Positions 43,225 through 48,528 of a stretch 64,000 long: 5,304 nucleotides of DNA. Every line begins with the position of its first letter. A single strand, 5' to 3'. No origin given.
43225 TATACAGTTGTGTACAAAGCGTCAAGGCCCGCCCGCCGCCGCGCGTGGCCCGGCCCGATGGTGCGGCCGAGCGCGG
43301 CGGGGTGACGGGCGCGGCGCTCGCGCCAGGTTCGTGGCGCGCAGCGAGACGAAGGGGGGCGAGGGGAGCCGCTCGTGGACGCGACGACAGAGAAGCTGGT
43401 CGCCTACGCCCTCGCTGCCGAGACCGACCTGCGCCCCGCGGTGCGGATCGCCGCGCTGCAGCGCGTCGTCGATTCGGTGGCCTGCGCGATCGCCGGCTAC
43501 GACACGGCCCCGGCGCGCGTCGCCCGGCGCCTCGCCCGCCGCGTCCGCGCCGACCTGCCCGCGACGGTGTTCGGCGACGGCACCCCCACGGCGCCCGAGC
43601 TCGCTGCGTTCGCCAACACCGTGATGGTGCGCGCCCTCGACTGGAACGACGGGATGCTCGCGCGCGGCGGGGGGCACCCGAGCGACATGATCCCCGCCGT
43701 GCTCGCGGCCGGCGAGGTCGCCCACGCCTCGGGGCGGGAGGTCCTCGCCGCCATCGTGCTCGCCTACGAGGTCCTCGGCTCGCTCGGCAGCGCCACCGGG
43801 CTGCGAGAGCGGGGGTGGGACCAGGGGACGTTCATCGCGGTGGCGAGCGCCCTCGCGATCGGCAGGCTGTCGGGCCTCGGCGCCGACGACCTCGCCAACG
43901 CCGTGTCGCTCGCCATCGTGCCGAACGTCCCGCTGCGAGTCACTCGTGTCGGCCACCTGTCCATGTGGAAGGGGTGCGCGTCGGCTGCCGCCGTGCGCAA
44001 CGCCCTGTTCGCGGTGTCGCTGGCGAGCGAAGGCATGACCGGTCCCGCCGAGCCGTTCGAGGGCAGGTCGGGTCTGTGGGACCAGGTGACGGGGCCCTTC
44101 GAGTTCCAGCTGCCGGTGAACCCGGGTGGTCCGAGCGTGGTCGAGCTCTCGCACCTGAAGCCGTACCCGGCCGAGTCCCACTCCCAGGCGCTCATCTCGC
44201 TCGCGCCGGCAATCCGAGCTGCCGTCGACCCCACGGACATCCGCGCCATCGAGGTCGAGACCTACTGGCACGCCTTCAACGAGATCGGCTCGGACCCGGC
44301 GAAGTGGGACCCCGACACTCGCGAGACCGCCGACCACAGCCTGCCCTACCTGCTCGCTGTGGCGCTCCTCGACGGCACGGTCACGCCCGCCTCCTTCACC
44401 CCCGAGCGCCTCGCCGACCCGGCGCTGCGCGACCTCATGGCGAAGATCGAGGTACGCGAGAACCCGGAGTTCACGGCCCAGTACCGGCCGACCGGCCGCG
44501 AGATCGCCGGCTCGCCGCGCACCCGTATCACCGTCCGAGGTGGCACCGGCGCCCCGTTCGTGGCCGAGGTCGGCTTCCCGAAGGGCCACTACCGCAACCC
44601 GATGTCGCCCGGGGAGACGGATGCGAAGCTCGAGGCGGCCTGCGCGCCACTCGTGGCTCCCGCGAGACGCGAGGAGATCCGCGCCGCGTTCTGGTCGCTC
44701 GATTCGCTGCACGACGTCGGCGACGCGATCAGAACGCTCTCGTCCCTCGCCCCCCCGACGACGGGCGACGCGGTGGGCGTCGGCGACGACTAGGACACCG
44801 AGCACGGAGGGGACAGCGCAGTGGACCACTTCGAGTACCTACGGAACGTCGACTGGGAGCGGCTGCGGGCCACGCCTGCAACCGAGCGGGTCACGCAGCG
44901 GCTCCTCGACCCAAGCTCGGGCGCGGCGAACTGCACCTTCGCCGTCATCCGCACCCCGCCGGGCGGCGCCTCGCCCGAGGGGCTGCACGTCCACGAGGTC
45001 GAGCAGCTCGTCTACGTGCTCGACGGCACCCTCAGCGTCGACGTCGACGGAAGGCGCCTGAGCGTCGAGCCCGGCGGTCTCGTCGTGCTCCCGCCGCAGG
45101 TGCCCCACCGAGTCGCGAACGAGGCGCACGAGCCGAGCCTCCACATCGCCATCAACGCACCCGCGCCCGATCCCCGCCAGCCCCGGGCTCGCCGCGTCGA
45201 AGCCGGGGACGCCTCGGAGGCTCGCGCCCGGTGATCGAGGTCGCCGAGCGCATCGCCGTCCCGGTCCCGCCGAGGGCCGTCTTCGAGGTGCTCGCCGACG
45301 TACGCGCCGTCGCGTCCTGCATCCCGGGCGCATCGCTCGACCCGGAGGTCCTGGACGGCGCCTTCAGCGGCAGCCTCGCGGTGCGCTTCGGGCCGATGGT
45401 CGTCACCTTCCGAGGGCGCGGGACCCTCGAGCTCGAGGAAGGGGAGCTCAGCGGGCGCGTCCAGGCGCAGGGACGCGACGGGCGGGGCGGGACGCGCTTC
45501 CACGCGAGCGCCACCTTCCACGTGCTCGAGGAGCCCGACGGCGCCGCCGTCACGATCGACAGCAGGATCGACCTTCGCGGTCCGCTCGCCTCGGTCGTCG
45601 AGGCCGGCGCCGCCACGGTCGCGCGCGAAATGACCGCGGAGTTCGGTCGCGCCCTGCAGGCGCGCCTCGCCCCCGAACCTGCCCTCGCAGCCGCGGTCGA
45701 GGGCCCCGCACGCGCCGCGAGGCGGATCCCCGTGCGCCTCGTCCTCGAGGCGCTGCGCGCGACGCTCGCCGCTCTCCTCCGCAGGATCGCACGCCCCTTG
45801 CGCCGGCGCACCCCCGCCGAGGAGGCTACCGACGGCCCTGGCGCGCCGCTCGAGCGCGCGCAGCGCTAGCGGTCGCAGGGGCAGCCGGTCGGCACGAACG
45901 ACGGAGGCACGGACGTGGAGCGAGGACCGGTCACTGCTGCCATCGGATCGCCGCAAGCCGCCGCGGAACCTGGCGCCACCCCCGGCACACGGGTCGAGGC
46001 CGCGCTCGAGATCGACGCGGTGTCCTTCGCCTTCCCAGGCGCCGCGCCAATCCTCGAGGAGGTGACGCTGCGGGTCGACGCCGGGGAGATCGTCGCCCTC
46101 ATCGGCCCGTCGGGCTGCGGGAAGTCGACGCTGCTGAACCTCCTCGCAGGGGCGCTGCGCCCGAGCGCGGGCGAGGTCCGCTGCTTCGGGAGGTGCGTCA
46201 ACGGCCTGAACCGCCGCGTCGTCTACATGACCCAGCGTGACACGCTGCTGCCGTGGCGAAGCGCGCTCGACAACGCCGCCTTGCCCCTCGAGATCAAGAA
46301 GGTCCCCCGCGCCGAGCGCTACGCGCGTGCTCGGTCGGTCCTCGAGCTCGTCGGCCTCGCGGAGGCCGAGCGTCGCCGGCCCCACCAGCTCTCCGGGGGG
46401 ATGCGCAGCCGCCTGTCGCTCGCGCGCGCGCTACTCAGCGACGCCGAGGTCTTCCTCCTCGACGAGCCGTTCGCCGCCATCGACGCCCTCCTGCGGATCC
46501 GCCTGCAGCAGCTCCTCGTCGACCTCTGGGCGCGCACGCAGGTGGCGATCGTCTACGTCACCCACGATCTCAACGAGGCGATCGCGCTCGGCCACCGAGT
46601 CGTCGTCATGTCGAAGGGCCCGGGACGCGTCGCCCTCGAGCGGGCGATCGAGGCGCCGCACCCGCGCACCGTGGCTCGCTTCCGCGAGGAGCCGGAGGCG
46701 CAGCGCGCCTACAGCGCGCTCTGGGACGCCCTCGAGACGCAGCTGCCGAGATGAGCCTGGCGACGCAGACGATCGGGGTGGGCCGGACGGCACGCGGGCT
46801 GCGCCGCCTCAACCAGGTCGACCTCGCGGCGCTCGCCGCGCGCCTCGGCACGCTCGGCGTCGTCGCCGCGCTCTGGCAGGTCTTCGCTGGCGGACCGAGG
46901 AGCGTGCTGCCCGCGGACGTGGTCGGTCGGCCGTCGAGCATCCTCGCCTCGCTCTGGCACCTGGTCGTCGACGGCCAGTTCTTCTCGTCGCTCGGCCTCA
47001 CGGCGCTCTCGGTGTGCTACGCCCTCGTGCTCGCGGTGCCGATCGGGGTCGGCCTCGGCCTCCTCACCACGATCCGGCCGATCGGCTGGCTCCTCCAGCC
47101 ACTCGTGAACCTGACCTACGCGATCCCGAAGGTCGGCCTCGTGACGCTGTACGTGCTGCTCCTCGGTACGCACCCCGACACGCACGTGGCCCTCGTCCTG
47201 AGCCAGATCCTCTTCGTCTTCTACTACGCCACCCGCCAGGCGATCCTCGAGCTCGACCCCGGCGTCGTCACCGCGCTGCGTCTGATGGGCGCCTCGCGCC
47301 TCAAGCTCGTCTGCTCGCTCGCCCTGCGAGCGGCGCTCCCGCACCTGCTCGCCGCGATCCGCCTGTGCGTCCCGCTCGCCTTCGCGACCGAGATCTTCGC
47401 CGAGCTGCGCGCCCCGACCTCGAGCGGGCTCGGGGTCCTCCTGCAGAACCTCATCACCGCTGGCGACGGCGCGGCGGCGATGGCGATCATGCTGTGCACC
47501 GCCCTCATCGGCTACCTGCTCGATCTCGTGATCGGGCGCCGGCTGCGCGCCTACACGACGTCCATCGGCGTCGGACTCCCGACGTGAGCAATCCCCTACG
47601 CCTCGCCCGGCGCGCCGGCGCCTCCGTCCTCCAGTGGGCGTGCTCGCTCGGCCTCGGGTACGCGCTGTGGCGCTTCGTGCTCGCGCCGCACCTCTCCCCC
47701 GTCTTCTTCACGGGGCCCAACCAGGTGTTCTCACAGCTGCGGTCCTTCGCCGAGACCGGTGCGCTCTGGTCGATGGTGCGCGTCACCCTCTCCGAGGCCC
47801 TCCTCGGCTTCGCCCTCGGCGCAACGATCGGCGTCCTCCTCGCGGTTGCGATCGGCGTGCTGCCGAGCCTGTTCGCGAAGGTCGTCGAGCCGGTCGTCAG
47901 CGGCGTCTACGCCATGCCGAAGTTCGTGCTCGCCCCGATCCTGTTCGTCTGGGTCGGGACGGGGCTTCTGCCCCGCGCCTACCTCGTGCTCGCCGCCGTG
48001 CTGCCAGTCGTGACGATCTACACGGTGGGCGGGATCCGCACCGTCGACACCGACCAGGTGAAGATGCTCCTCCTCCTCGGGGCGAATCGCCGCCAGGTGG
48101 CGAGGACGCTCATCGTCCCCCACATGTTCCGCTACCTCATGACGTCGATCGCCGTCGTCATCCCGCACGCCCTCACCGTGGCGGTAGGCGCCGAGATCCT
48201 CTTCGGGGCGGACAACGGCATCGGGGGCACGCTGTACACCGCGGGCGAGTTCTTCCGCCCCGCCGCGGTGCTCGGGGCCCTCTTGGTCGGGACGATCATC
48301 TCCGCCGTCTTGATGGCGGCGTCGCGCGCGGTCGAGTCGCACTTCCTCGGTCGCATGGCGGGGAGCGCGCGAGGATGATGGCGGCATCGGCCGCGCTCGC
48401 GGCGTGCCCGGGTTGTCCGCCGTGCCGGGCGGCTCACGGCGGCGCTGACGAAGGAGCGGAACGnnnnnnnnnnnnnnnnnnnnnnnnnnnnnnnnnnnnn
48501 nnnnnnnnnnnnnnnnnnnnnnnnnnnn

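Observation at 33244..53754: ~20-kb catabolic island with triplicated MmgE/PrpD and triplicated ThDP enzymes, substrate unknown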

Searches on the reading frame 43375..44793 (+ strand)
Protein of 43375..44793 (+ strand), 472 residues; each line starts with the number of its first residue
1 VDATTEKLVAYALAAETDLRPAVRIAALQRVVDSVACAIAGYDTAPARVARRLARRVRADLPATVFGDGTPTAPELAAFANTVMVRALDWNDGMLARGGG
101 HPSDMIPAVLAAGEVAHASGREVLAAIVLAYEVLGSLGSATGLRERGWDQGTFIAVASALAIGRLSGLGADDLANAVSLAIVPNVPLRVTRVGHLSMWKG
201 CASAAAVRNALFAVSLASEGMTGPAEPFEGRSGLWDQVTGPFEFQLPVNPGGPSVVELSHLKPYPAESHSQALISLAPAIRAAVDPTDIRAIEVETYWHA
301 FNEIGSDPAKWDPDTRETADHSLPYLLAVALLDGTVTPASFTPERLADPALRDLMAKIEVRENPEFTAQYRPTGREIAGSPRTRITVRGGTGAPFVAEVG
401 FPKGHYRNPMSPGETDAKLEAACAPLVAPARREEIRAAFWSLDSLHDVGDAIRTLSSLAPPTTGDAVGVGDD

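Call 7: search_protein_families(library=pfam, proteins=[window:43375-44793:+], max_evalue=0.001)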
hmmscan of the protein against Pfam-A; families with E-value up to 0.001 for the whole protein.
window:43375-44793:+ (472 aa): 2 families
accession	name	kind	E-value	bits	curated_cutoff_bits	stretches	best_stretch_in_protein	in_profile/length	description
PF03972.19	MmgE_PrpD_N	-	2.3e-62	210.8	32.1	1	11-245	6-242/244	MmgE/PrpD N-terminal domain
PF19305.4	MmgE_PrpD_C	-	8.9e-41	140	32.1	1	264-441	1-170/173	MmgE/PrpD C-terminal domain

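Call 10: search_protein_families(library=ncbifam, proteins=[window:43375-44793:+], max_evalue=0.00001)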
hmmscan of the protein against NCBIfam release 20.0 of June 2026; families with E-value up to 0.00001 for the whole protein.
window:43375-44793:+ (472 aa): 3 families
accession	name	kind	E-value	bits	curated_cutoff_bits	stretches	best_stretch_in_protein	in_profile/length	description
NF042438.1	PrpD_hiGCgrampos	equivalog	8.7e-54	182.9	950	1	14-445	30-473/499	2-methylcitrate dehydratase PrpD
NF006943.0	PRK09425.1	equivalog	3.1e-38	131.7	575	1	2-408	13-428/480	bifunctional 2-methylcitrate dehydratase/aconitate hydratase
TIGR02330.1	prpD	equivalog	4.6e-28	98.2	458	1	2-407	1-415/468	2-methylcitrate dehydratase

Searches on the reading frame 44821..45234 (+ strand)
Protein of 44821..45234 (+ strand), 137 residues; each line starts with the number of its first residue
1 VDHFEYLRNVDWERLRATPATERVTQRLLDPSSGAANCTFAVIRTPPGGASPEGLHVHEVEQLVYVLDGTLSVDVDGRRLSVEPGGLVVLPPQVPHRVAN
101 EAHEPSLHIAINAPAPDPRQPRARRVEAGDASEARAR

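Call 7: search_protein_families(library=pfam, proteins=[window:44821-45234:+], max_evalue=0.001)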
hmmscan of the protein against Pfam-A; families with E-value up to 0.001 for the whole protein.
window:44821-45234:+ (137 aa): 6 families
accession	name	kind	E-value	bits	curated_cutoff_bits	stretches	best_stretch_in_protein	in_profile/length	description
PF07883.17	Cupin_2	-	1.4e-16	60.4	27.2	1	43-106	3-64/70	Cupin domain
PF02311.25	AraC_binding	-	9.7e-08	32.3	21.1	1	56-104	19-67/135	AraC-like ligand binding domain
PF12852.13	Cupin_6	-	4.6e-05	23.7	26.7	1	51-123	24-99/183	Cupin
PF00190.28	Cupin_1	-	0.00015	21.8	22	1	40-111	35-112/151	Cupin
PF05899.18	Cupin_3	-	0.00021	21.3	23.5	1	59-101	24-65/74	EutQ-like cupin domain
PF14525.12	AraC_binding_2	-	0.00063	20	27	0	63-112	58-107/173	AraC-binding-like domain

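Call 47: search_solved_structures(query=window:44821-45234:+, max_evalue=0.01)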
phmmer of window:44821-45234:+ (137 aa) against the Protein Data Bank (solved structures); distinct sequences matched with E-value up to 0.01: 16.
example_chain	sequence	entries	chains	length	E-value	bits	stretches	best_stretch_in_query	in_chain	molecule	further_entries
1y3t_A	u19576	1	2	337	7e-08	35.9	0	40-106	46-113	Hypothetical protein yxaG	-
2h0v_A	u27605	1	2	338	1.2e-07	35.1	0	40-106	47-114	Quercetin 2,3-dioxygenase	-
8hfb_A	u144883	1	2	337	2.6e-07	34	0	40-106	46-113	Quercetin 2,3-dioxygenase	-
1sq4_A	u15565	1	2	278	2.8e-07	33.9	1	31-102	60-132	Glyoxylate-induced Protein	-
3ht1_A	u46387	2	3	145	6.6e-07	32.7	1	10-104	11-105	RemF protein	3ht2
1v70_A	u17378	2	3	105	5.8e-06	29.7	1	47-116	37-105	probable antibiotics synthesis protein | hypothetical protein TTHA0104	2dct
1sef_A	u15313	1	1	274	0.00018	24.8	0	17-103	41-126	conserved hypothetical protein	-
3h7j_A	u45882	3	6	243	0.00025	24.4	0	46-129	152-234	Bacilysin biosynthesis protein bacB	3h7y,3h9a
7zvm_A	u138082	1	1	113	0.00064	23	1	43-107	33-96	Mannose-6-phosphate isomerase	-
3l2h_A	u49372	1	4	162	0.0012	22.2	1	19-109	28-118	Putative sugar phosphate isomerase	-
1rc6_A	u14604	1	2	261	0.0013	22.1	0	29-104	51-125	Hypothetical protein ylbA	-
2qnk_A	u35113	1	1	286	0.0024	21.2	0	52-102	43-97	3-hydroxyanthranilate 3,4-dioxygenase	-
5tk5_A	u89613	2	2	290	0.0025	21.2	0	52-102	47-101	3-hydroxyanthranilate 3,4-dioxygenase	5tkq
4axo_A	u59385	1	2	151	0.0036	20.6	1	61-92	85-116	ETHANOLAMINE UTILIZATION PROTEIN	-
3lwc_A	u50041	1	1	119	0.0051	20.1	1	28-104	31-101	Uncharacterized protein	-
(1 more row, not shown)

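Call 51: search_protein_families(library=ncbifam, proteins=[window:44821-45234:+], max_evalue=0.000001)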
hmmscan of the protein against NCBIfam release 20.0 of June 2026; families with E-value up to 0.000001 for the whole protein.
window:44821-45234:+ (137 aa): 1 family
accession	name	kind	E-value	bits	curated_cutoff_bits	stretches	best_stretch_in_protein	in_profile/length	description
NF008376.0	PRK11171.1-5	equivalog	9.2e-07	28.3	338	0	31-105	60-135/278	(S)-ureidoglycine aminohydrolase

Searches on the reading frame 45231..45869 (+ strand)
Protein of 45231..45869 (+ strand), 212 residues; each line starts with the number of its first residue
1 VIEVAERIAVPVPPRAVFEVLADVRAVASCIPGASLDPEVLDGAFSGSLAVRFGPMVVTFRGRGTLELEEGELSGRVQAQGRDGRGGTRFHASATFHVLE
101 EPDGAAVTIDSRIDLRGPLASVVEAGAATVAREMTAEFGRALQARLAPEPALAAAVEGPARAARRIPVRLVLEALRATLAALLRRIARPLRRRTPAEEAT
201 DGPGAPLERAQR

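Call 7: search_protein_families(library=pfam, proteins=[window:45231-45869:+], max_evalue=0.001)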
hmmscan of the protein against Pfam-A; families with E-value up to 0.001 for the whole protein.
window:45231-45869:+ (212 aa): 2 families
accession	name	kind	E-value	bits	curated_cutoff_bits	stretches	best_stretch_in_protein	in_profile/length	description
PF06240.19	COXG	-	4.3e-13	49.6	22.2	1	9-146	4-139/140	Carbon monoxide dehydrogenase subunit G (CoxG)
PF10604.15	Polyketide_cyc2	-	1.3e-06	29.2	27.4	1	1-139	1-135/142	Polyketide cyclase / dehydrase and lipid transport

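Call 46: search_solved_structures(query=window:45231-45869:+, max_evalue=0.01)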
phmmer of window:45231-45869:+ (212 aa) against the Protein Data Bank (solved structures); distinct sequences matched with E-value up to 0.01: 2.
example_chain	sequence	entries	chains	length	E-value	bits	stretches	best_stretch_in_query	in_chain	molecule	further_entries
8uds_D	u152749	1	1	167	1.6e-09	41.3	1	3-150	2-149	Carbon monoxide dehydrogenase subunit G (CoxG) family protein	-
2ns9_A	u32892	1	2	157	0.00086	22.6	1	10-107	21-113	Hypothetical protein APE2225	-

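Call 51: search_protein_families(library=ncbifam, proteins=[window:45231-45869:+], max_evalue=0.000001)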
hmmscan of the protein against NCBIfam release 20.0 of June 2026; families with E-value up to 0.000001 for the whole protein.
window:45231-45869:+ (212 aa): 0 families

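Call 71: find_homologous_proteins(query=window:45231-45869:+, max_evalue=1e-8)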
Query window:45231-45869:+ (212 aa): 2 proteins with E <= 1e-8 among 8000 candidates.
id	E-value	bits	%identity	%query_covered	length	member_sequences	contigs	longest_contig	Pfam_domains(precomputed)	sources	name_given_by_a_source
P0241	6.0e-123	426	100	100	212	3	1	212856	PF06240.20,PF10604.16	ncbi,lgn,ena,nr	ncbi:MAG TPA: SRPBCC domain-containing protein [Acidimicrobiales bacterium]|nr:SRPBCC domain-contain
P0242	3.1e-17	81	35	68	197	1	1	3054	PF06240.20,PF10604.16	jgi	jgi:uncharacterized protein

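Call 78: search_protein_representatives(protein=window:45231-45869:+)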
Query: 212 residues. Proteins with E-value up to 0.001 (for the whole library): 3193; up to 1e-10: 656; up to 1e-30: 9. The best 150 are listed.
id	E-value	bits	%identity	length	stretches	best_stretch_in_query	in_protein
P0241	1.9e-123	426.0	100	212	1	1-212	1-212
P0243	5.8e-40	153.7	48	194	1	1-175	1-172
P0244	4.1e-37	144.4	39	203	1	1-199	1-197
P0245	5.9e-33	130.8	43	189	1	2-163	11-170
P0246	6.5e-33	130.7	44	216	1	1-208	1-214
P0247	1.2e-32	129.8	43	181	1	1-176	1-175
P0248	3.3e-32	128.4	46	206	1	1-189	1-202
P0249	4.8e-32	127.8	41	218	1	1-201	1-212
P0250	2.2e-31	125.7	43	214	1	2-163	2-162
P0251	5.5e-30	121.1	43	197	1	1-193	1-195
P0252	1.5e-29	119.7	46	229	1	1-167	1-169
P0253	6.1e-29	117.7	46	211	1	2-163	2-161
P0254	3.8e-28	115.2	45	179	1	1-165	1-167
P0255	7.4e-28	114.2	30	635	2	4-153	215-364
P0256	8.4e-28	114.0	41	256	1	1-159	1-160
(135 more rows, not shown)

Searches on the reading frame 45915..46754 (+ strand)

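Call 8: search_protein_families(library=pfam, proteins=[window:45915-46754:+], max_evalue=0.001)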
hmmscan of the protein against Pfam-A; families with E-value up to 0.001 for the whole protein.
window:45915-46754:+ (279 aa): 9 families
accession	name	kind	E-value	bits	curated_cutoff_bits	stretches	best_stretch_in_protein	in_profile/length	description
PF00005.33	ABC_tran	-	1.1e-32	113.9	25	1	47-187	1-137/137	ABC transporter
PF13304.12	AAA_21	-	1.6e-08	35.4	27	0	154-220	233-301/304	AAA domain, putative AbiEii toxin, Type IV TA system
PF13191.12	AAA_16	-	6.9e-06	27.1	32.6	1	54-153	19-110/167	AAA ATPase domain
PF03193.22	RsgA_GTPase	-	1.8e-05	25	30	1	56-89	106-138/174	RsgA GTPase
PF13401.12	AAA_22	-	6.5e-05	23.7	27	1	58-105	6-57/130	AAA domain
PF13521.12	AAA_28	-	0.00035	21.3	27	1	60-122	2-58/164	AAA domain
PF13481.12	AAA_25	-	0.00042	20.4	27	1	54-115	30-91/195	AAA domain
PF13555.12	AAA_29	-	0.00056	20.1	27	0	50-79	15-44/61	P-loop containing region of AAA domain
PF02463.25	SMC_N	-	0.00078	19.4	40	0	150-222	128-204/220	RecF/RecN/SMC N terminal domain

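Call 51: search_protein_families(library=ncbifam, proteins=[window:45915-46754:+], max_evalue=0.000001)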
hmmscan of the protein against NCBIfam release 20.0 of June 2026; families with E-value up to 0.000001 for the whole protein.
window:45915-46754:+ (279 aa): 182 families (the best 25 are shown)
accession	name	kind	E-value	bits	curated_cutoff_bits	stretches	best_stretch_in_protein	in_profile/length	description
NF008421.0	PRK11248.1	equivalog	3.9e-61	206.8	357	1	31-240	2-210/255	taurine ABC transporter ATP-binding subunit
TIGR01184.1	ntrCD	subfamily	8.6e-53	179.3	291.8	1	47-261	1-218/230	nitrate ABC transporter ATP-binding protein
NF040729.1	ABC_ATP_SaoA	equivalog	1.6e-51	175.2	360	1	44-252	18-226/248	ABC transporter ATP-binding protein SaoA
NF008420.0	PRK11247.1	equivalog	2.1e-51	174.6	395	1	31-254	13-227/257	aliphatic sulfonates ABC transporter ATP-binding protein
NF008653.0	PRK11650.1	subfamily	9.4e-49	166.3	432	1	29-236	2-212/357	sn-glycerol-3-phosphate ABC transporter ATP-binding protein UgpC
TIGR01186.1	proV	subfamily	9.6e-49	166.4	326.6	1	47-235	9-206/363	betaine/proline/choline family ABC transporter ATP-binding protein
TIGR03265.1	PhnT2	equivalog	2e-48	165.4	457.7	1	30-235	4-211/353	putative 2-aminoethylphosphonate ABC transporter ATP-binding protein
TIGR03415.1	ABC_choXWV_ATP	equivalog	2.6e-48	164.9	483.75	1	48-235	41-241/382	choline ABC transporter ATP-binding protein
TIGR00968.1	3a0106s01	subfamily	9.5e-48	162.8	342.75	1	33-235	3-207/237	sulfate ABC transporter ATP-binding protein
TIGR01187.1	potA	subfamily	1.7e-47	162.1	355.6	1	62-256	1-200/325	polyamine ABC transporter ATP-binding protein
NF006987.0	PRK09452.1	equivalog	2.4e-47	161.4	482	1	30-256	17-247/378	spermidine/putrescine ABC transporter ATP-binding protein PotA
NF008621.0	PRK11607.1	equivalog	2.3e-45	155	613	1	19-236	8-227/377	putrescine ABC transporter ATP-binding subunit PotG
NF043075.1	MMSYN1_0197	equivalog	3.6e-44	151.1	550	1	31-235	3-209/341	spermidine/putrescine ABC transporter ATP-binding protein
TIGR03258.1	PhnT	equivalog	1.8e-43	149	499.15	1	30-256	8-239/359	2-aminoethylphosphonate ABC transport system ATP-binding subunit PhnT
NF008105.0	PRK10851.1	equivalog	6e-42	143.6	502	1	31-236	3-214/362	sulfate/thiosulfate ABC transporter ATP-binding protein CysA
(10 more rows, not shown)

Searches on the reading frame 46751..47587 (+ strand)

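Call 8: search_protein_families(library=pfam, proteins=[window:46751-47587:+], max_evalue=0.001)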
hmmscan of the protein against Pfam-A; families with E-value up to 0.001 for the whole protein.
window:46751-47587:+ (278 aa): 1 family
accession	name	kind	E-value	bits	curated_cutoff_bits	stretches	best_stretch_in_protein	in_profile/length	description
PF00528.27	BPD_transp_1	-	1.2e-15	58.2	26.4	1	96-261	2-171/184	Binding-protein-dependent transport system inner membrane component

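Call 51: search_protein_families(library=ncbifam, proteins=[window:46751-47587:+], max_evalue=0.000001)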
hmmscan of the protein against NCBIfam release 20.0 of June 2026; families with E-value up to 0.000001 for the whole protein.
window:46751-47587:+ (278 aa): 3 families
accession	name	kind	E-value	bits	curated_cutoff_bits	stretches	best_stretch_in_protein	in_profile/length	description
NF040733.1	ABC_perm_U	equivalog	9.3e-19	67.9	295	1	31-261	11-238/251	ABC transporter permease subunit SaoP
NF008470.0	PRK11365.1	equivalog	1.3e-15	57.6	347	1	29-260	13-241/263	aliphatic sulfonate ABC transporter permease SsuC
NF007545.0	PRK10160.1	equivalog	6.9e-11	42.1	342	1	63-261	57-260/275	taurine ABC transporter permease TauC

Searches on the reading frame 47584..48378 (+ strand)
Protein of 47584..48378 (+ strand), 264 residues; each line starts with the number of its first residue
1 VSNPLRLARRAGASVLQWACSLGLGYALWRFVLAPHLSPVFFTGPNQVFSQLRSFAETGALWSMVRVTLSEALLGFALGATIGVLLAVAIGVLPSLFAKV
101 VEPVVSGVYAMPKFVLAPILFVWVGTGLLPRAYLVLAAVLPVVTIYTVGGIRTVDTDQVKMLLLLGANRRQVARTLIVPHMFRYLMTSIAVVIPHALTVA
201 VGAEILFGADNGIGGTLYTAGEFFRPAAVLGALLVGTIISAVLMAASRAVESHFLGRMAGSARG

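Call 8: search_protein_families(library=pfam, proteins=[window:47584-48378:+], max_evalue=0.001)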
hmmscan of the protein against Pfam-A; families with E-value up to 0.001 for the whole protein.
window:47584-48378:+ (264 aa): 1 family
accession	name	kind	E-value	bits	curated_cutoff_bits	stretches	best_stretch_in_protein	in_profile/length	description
PF00528.27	BPD_transp_1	-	1.9e-19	70.5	26.4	1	83-254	1-178/184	Binding-protein-dependent transport system inner membrane component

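Call 51: search_protein_families(library=ncbifam, proteins=[window:47584-48378:+], max_evalue=0.000001)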
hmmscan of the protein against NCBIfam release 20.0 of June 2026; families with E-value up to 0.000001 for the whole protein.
window:47584-48378:+ (264 aa): 4 families
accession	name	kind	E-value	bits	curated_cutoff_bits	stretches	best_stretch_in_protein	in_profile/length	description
NF007545.0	PRK10160.1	equivalog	1.3e-17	64.2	342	1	26-252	35-265/275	taurine ABC transporter permease TauC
NF040733.1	ABC_perm_U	equivalog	7.8e-14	51.8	295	1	27-241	20-232/251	ABC transporter permease subunit SaoP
NF008470.0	PRK11365.1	equivalog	2.1e-12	47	347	1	27-253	23-248/263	aliphatic sulfonate ABC transporter permease SsuC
TIGR01183.1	ntrB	equivalog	2.8e-07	30.4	209.05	1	60-225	15-177/202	nitrate ABC transporter permease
